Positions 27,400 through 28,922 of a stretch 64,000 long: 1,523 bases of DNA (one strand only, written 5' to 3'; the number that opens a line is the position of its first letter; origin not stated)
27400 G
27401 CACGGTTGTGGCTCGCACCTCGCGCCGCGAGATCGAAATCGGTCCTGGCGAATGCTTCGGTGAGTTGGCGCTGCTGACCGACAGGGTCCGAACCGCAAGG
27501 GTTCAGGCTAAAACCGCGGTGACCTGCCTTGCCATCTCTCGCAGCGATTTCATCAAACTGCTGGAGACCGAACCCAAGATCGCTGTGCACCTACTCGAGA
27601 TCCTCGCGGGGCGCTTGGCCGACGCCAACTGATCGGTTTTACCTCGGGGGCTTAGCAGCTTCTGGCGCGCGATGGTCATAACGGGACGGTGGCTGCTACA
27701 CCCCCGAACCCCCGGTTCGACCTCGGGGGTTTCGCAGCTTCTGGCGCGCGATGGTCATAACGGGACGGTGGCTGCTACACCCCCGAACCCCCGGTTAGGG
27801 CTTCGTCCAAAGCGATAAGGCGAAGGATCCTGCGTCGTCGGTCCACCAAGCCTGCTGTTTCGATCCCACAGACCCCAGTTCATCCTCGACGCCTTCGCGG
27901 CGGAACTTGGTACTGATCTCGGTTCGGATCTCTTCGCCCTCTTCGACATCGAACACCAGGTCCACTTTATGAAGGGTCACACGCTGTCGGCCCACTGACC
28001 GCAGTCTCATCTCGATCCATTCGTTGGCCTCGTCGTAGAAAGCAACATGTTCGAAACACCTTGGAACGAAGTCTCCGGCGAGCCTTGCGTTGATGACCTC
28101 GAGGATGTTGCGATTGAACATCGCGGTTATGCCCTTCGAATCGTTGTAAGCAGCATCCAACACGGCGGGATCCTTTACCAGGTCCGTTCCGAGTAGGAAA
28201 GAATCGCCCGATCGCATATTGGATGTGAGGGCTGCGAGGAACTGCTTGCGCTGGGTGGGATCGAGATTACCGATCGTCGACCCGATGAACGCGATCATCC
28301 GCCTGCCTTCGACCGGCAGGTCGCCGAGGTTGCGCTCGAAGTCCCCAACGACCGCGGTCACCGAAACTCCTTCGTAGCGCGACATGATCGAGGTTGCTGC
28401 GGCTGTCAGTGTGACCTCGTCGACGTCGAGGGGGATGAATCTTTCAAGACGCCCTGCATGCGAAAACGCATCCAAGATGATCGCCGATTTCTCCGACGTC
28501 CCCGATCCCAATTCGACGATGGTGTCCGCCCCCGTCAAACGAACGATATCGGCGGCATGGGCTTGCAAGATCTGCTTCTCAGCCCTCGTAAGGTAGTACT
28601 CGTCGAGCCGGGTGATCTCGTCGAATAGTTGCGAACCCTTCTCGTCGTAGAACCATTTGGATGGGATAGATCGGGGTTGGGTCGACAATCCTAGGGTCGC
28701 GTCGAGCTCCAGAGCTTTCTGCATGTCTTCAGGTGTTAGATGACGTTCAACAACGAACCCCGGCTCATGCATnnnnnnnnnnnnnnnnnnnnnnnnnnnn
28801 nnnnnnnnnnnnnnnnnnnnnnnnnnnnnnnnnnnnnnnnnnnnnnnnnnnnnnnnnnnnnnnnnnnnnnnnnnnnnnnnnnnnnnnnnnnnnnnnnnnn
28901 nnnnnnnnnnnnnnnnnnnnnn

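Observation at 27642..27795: Dispersed ~79-bp hairpin repeat family (REP/MITE-like) in tandem arrays at several intergenic loci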

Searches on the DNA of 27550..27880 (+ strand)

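Call 50: search_rna_families(source=window, start=27550, end=27880, threshold=evalue, max_evalue=10)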
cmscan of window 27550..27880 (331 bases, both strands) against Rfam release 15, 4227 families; matches with E-value up to 10: 4.
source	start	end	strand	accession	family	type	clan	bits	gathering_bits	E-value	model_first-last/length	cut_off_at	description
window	27638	27706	-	RF00737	mir-322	Gene; miRNA;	-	19.9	62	0.16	1-84/84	no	mir-322 microRNA precursor family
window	27715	27787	-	RF00737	mir-322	Gene; miRNA;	-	19.1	62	0.25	1-84/84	no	mir-322 microRNA precursor family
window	27666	27737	-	RF02276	Hammerhead_II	Gene; ribozyme;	CL00010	13.8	37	4.5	1-66/66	no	Hammerhead ribozyme (type II)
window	27659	27797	+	RF02647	Cis52_sRNA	Gene; sRNA;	-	12.4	56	4.3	1-179/179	no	Ruegeria cis52 sRNA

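Call 66: search_dna_similar(query=window:27634-27796:+, collection=phages, mode=distant, max_evalue=0.01)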
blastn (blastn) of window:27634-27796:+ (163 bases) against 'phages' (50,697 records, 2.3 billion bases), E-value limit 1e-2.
No match.

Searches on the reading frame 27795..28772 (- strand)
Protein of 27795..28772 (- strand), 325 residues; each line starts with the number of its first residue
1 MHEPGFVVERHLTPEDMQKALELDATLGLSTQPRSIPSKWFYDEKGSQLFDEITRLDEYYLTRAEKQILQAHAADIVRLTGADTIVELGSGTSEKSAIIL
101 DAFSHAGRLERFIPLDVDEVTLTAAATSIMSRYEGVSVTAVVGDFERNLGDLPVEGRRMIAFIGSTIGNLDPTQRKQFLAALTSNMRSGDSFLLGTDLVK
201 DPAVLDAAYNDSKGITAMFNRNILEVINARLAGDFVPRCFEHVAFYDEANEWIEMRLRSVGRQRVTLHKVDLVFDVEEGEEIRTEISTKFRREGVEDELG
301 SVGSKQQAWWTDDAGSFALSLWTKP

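Call 13: search_protein_families(library=pfam, proteins=[window:27795-28772:-])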
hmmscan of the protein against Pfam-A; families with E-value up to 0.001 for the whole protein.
window:27795-28772:- (325 aa): 1 family
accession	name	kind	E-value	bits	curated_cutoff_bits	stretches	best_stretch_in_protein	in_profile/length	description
PF10017.15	Methyltransf_33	-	5.5e-106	354.5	23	1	24-323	4-303/304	Histidine-specific methyltransferase, SAM-dependent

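Call 14: find_encoding_contigs(protein=window:27795-28772:-, flank=10000)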
Protein window:27795-28772:- (325 aa): no gene with exactly this product is on record in the collection.
